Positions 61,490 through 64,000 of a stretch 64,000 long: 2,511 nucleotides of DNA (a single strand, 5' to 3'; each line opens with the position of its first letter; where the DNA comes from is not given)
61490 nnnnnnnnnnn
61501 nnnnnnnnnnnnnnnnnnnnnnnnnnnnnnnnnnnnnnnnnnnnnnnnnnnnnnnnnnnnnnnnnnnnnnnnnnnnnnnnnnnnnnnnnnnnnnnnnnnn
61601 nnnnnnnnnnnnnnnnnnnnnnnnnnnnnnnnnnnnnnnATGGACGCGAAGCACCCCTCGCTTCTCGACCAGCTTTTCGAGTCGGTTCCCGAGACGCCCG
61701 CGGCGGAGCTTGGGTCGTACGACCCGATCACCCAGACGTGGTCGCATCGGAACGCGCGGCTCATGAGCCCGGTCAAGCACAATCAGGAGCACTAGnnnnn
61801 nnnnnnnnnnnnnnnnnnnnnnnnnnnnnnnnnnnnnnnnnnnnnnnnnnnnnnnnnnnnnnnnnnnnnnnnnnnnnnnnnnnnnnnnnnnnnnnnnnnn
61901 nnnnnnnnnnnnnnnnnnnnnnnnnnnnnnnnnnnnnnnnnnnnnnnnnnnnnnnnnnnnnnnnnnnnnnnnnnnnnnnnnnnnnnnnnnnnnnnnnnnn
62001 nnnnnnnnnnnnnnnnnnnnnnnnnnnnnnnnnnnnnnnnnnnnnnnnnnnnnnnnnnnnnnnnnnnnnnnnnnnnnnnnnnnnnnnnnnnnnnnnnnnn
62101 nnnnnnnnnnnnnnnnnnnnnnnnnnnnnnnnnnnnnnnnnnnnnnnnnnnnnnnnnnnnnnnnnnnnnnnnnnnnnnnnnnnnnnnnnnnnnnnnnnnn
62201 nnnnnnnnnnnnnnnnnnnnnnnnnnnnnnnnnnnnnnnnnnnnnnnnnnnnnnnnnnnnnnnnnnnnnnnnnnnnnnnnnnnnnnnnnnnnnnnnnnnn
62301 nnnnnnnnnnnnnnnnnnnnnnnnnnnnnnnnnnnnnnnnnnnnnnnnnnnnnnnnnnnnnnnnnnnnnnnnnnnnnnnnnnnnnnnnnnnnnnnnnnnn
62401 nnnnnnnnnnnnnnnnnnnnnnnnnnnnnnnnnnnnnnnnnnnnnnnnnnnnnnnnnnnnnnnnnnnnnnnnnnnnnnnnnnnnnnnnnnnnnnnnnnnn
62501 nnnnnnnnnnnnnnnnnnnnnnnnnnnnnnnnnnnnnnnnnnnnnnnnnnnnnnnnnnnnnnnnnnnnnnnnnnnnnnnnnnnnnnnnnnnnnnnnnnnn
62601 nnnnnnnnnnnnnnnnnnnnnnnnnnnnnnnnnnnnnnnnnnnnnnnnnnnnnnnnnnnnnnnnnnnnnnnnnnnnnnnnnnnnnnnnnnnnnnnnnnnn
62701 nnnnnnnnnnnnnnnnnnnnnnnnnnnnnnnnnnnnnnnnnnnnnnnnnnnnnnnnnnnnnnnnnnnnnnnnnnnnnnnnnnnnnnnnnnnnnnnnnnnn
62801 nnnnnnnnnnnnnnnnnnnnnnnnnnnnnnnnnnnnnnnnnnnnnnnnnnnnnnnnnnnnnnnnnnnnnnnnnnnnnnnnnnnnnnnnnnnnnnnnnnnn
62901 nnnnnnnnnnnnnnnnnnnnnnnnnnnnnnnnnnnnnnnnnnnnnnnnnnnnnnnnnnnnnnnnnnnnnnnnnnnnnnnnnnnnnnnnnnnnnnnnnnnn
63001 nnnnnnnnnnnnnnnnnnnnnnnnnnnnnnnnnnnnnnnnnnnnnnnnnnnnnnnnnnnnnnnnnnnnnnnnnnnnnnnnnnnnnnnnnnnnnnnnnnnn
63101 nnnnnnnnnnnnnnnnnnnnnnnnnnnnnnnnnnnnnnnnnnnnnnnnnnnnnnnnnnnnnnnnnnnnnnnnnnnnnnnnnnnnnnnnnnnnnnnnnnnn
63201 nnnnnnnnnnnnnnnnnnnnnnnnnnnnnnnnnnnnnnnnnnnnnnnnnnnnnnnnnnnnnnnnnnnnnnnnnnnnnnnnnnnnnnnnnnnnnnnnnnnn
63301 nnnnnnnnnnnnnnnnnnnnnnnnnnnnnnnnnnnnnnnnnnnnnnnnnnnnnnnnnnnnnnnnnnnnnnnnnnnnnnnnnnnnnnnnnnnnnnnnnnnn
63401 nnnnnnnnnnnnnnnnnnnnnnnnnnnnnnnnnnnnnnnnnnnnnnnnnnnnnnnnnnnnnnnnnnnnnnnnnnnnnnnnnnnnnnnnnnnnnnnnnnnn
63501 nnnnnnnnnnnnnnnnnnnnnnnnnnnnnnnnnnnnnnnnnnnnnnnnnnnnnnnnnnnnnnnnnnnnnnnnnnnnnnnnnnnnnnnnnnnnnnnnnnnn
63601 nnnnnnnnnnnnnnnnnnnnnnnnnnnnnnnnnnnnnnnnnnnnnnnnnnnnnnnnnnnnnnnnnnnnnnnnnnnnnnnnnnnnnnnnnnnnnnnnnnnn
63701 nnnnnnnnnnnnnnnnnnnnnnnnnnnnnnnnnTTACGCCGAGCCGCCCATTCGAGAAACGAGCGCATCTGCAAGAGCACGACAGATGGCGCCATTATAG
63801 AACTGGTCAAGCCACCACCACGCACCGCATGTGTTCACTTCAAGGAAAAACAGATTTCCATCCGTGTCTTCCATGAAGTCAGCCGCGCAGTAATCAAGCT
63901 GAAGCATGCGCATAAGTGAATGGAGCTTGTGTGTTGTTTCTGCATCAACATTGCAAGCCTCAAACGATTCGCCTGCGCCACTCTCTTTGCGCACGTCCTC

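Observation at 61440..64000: tRNA-Ile-adjacent GC-rich segment: strongly translated 51-aa acidic Ser/Thr-rich peptide gene next to an S9 peptidase and an ATP-grasp gene (candidate RiPP/graspetide-like cluster)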

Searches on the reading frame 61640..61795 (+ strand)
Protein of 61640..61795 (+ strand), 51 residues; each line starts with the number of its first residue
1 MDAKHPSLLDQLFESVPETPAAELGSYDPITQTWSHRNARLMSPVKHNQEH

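Call 5: search_protein_families(library=pfam, proteins=[window:61640-61795:+], max_evalue=0.1)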
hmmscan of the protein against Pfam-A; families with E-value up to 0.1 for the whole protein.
window:61640-61795:+ (51 aa): 0 families

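Call 12: search_protein_families(library=ncbifam, proteins=[window:61640-61795:+], max_evalue=0.1)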
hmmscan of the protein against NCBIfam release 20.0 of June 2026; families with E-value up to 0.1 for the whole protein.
window:61640-61795:+ (51 aa): 0 families

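Call 59: find_homologous_proteins(query=window:61640-61795:+, max_evalue=0.001)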
Query window:61640-61795:+ (51 aa): 21 proteins with E <= 0.001 among 21 candidates.
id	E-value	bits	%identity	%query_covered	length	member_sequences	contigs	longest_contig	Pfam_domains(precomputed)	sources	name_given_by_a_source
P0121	1.5e-27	110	100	100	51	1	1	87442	-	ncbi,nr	ncbi:MAG: hypothetical protein HYV76_00780 [Candidatus Vogelbacteria bacterium]|nr:hypothetical prot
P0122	6.4e-22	93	84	100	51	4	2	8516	-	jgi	jgi:hypothetical protein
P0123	9.6e-22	92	86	100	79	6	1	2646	-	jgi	-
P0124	2.2e-21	91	82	100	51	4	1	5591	-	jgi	-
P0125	8.8e-21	89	82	100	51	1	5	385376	-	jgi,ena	-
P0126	4.3e-19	84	80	100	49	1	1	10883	-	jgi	-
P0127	2.6e-18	82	82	96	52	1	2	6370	-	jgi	jgi:hypothetical protein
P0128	4.8e-16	75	73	100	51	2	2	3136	-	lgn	-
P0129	1.2e-15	74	80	88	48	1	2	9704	-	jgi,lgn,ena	-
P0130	2.8e-15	72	71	94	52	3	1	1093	-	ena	-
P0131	2.8e-15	72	72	98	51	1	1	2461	-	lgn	-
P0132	4.1e-15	72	77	86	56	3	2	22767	-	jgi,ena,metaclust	metaclust:\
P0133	6.6e-15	71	71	94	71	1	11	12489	-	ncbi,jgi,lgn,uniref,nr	ncbi:MAG: hypothetical protein COV96_00310 [Candidatus Zambryskibacteria bacterium CG11_big_fil_rev_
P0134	6.8e-15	71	77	86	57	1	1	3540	-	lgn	-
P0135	9.7e-15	71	80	86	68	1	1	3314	-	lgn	-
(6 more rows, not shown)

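Call 76: search_protein_representatives(alignment_id=A3)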
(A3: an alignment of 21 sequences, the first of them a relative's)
Query: 21 sequences, 52 profile positions. Proteins with E-value up to 0.001 (for the whole library): 81; up to 1e-10: 13; up to 1e-30: 0. The best 81 are listed.
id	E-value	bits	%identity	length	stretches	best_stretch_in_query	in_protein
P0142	6.3e-18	80.3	-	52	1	1-52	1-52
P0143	7.9e-17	76.8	-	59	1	2-52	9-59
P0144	4.9e-16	74.3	-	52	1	3-52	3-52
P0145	5.3e-15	71.0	-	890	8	10-36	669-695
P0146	6.2e-15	70.7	-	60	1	6-51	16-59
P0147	9.8e-15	70.1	-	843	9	13-35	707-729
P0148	1.6e-14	69.5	-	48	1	5-52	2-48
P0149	7.8e-13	64.0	-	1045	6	13-36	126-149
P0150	9.1e-13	63.8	-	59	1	2-51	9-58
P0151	1.3e-12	63.3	-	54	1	7-52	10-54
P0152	4.7e-11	58.3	-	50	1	7-49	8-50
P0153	6.5e-11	57.9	-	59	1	3-51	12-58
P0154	7.2e-11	57.7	-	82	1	7-51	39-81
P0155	1.5e-10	56.7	-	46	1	7-52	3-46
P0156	1.5e-10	56.7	-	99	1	4-51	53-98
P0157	6.1e-10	54.7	-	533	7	19-36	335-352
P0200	5.7e-05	38.8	-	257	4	20-36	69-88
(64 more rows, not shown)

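Call 77: search_protein_families(library=pfam, proteins=[P0145, P0147, P0149, P0157, P0200], max_evalue=0.001)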
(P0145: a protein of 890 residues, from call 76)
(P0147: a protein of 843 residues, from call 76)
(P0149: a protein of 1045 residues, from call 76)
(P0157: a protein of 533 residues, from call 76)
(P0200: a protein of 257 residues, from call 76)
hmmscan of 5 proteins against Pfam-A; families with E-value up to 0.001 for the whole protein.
P0145 (890 aa): 13 families
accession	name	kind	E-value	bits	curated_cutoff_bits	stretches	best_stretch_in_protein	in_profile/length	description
PF12768.13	Rax2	-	1.7e-59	201.7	28.8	4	616-698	36-116/254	Rax2 C-terminal beta propeller domain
PF17164.10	DUF5122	-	2.6e-52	175.2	27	4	112-140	2-29/36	Domain of unknown function (DUF5122) beta-propeller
PF13964.12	Kelch_6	-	4e-37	125.4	25.3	1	505-546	4-44/50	Kelch motif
PF01344.31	Kelch_1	-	3.7e-21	74.7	20.1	0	406-444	7-43/46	Kelch motif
PF24681.1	Kelch_KLHDC2_KLHL20_DRC7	-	9.9e-13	48.3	50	2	49-225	53-221/221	KLHDC2/KLHL20/DRC7 Kelch-repeats domain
PF24981.1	Beta-prop_ATRN-LZTR1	-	2.9e-11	43.6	50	1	63-276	3-220/289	Attractin/LZTR1 beta-propeller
PF07646.21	Kelch_2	-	1.8e-08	34.4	21.3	0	53-91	6-44/48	Kelch motif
PF13415.12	Kelch_3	-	2e-08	34.6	22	0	513-547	2-35/48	Galactose oxidase, central domain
PF13927.12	Ig_3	-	3e-08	34.5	30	1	750-821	2-77/78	Immunoglobulin domain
PF13418.12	Kelch_4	-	6.6e-08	32.8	21.6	0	53-91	7-44/49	Galactose oxidase, central domain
PF00400.38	WD40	-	5.3e-05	24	27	0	307-334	12-39/39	WD domain, G-beta repeat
PF13895.12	Ig_2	-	0.00011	22.8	27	1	762-835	21-78/79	Immunoglobulin domain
PF07679.22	I-set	-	0.00013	22.4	23.7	1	752-830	3-85/90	Immunoglobulin I-set domain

P0147 (843 aa): 10 families
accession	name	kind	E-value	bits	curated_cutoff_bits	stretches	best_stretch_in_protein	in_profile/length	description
PF12768.13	Rax2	-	6.9e-64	216.1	28.8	6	429-536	23-129/254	Rax2 C-terminal beta propeller domain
PF24681.1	Kelch_KLHDC2_KLHL20_DRC7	-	3.3e-55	187.2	50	6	592-786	6-196/221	KLHDC2/KLHL20/DRC7 Kelch-repeats domain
PF17164.10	DUF5122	-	6.9e-43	145.1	27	0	442-463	6-27/36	Domain of unknown function (DUF5122) beta-propeller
PF13964.12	Kelch_6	-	1.1e-35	120.9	25.3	0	281-318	5-41/50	Kelch motif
PF25210.1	Kelch_FKB95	-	6.2e-32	111.7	70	2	433-549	36-148/268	FKB95, Kelch-repeats domain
PF24981.1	Beta-prop_ATRN-LZTR1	-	1.1e-27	97.5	50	2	496-707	4-220/289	Attractin/LZTR1 beta-propeller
PF01344.31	Kelch_1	-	4.7e-17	61.6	20.1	0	283-318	7-40/46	Kelch motif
PF07646.21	Kelch_2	-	9e-11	41.6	21.3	0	338-373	10-45/48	Kelch motif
PF13415.12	Kelch_3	-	1.1e-07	32.2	22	0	186-218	1-32/48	Galactose oxidase, central domain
PF13418.12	Kelch_4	-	1.2e-07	32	21.6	0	490-526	11-46/49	Galactose oxidase, central domain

P0149 (1045 aa): 12 families
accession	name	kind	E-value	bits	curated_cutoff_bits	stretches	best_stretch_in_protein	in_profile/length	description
PF12768.13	Rax2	-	5.1e-57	193.6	28.8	4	163-256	26-117/254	Rax2 C-terminal beta propeller domain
PF17164.10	DUF5122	-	1.6e-40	137.4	27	0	170-192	2-24/36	Domain of unknown function (DUF5122) beta-propeller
PF13964.12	Kelch_6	-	1.3e-37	127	25.3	1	575-613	7-44/50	Kelch motif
PF01344.31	Kelch_1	-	7.1e-23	80.2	20.1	0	175-205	16-43/46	Kelch motif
PF24981.1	Beta-prop_ATRN-LZTR1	-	4.4e-18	66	50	1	80-280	11-220/289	Attractin/LZTR1 beta-propeller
PF24681.1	Kelch_KLHDC2_KLHL20_DRC7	-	5.4e-17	62.3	50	1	171-364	9-194/221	KLHDC2/KLHL20/DRC7 Kelch-repeats domain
PF13418.12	Kelch_4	-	2.1e-12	47.2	21.6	0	165-205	6-45/49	Galactose oxidase, central domain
PF13927.12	Ig_3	-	2.7e-11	44.2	30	1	420-485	12-78/78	Immunoglobulin domain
PF07646.21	Kelch_2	-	2.7e-09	36.9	21.3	0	530-563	14-47/48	Kelch motif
PF13415.12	Kelch_3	-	1.9e-08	34.7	22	0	582-616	5-37/48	Galactose oxidase, central domain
PF07679.22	I-set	-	2.6e-06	27.8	23.7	1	423-490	13-82/90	Immunoglobulin I-set domain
PF13895.12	Ig_2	-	2.9e-05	24.7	27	1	438-496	25-76/79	Immunoglobulin domain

P0157 (533 aa): 10 families
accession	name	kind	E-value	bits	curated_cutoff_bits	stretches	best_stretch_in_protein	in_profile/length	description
PF12768.13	Rax2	-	3.7e-35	122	28.8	4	210-301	25-114/254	Rax2 C-terminal beta propeller domain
PF13964.12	Kelch_6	-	2.7e-28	97.4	25.3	0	266-303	8-44/50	Kelch motif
PF24681.1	Kelch_KLHDC2_KLHL20_DRC7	-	1.1e-26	93.9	50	3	213-411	4-194/221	KLHDC2/KLHL20/DRC7 Kelch-repeats domain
PF25210.1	Kelch_FKB95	-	7.8e-23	81.9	70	1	212-327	36-147/268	FKB95, Kelch-repeats domain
PF24981.1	Beta-prop_ATRN-LZTR1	-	6e-18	65.5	50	2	327-524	5-198/289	Attractin/LZTR1 beta-propeller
PF17164.10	DUF5122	-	1.7e-15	57.4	27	0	381-403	6-28/36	Domain of unknown function (DUF5122) beta-propeller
PF07646.21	Kelch_2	-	6.5e-15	54.7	21.3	0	376-412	10-45/48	Kelch motif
PF01344.31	Kelch_1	-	5.1e-14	51.9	20.1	0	265-303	7-43/46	Kelch motif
PF13415.12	Kelch_3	-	1e-12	48.3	22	0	269-304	1-35/48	Galactose oxidase, central domain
PF13418.12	Kelch_4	-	3.7e-07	30.4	21.6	0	266-304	8-46/49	Galactose oxidase, central domain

P0200 (257 aa): 9 families
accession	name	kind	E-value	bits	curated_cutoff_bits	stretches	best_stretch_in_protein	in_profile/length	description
PF01344.31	Kelch_1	-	7.3e-53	176.1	20.1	4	96-142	1-46/46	Kelch motif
PF13964.12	Kelch_6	-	5.5e-34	115.5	25.3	4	191-239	1-50/50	Kelch motif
PF07646.21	Kelch_2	-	8.1e-29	98.5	21.3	4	45-94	1-48/48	Kelch motif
PF13418.12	Kelch_4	-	5.2e-25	87.6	21.6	2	45-94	1-48/49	Galactose oxidase, central domain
PF25210.1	Kelch_FKB95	-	9.4e-23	81.6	70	3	92-160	75-147/268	FKB95, Kelch-repeats domain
PF24681.1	Kelch_KLHDC2_KLHL20_DRC7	-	1.4e-21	77.3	50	2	36-162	94-221/221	KLHDC2/KLHL20/DRC7 Kelch-repeats domain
PF13415.12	Kelch_3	-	7e-18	64.8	22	1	58-101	4-44/48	Galactose oxidase, central domain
PF24981.1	Beta-prop_ATRN-LZTR1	-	2.8e-12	46.9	50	1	126-211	183-281/289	Attractin/LZTR1 beta-propeller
PF24996.1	NANM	-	3.3e-08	33.2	45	0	31-116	38-126/350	N-acetylneuraminate epimerase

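Call 81: search_protein_families(library=pfam, alignment_id=A3, max_evalue=10)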
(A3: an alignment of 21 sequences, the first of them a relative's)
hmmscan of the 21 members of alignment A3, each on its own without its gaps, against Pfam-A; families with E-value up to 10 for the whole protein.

A. member 1, P0121 (51 aa): 0 families

B. families by the number of members that match (of 21 scanned): 1 family
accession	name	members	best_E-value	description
PF07153.16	Marek_SORF3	1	0.2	Marek's disease-like virus SORF3 protein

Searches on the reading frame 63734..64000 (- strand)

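Call 5: search_protein_families(library=pfam, proteins=[window:63734-64000:-], max_evalue=0.1)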
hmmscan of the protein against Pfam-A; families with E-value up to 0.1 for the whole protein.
window:63734-64000:- (88 aa): 1 family
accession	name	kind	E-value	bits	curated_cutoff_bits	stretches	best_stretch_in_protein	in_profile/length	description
PF08443.16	RimK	-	0.081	13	21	1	4-57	113-165/188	RimK-like ATP-grasp domain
